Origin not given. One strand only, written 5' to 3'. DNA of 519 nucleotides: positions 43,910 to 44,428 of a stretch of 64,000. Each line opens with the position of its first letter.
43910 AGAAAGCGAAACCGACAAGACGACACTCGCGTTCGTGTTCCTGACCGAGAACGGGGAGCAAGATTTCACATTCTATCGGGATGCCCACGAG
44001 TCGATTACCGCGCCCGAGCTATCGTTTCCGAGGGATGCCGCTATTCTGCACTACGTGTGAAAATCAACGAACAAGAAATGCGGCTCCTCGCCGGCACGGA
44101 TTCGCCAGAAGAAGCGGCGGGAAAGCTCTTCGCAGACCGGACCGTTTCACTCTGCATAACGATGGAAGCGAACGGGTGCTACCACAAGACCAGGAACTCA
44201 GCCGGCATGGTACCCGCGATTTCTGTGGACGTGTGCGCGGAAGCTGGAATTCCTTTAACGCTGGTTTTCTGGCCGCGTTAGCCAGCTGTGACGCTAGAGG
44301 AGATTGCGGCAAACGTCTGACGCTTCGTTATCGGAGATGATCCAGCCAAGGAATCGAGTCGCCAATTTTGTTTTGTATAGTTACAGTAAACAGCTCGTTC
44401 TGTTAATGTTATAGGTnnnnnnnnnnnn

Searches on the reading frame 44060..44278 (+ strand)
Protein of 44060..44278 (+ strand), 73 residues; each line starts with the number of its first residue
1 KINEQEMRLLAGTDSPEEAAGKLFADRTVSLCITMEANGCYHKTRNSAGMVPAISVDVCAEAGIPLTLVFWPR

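Call 40: search_protein_families(library=pfam, proteins=[window:44060-44278:+], max_evalue=1)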
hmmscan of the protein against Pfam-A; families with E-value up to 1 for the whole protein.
seq(73 aa): 1 family
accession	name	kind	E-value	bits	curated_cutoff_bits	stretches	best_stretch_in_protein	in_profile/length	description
PF00294.29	PfkB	-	0.23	11.2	25.8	1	1-58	188-251/302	pfkB family carbohydrate kinase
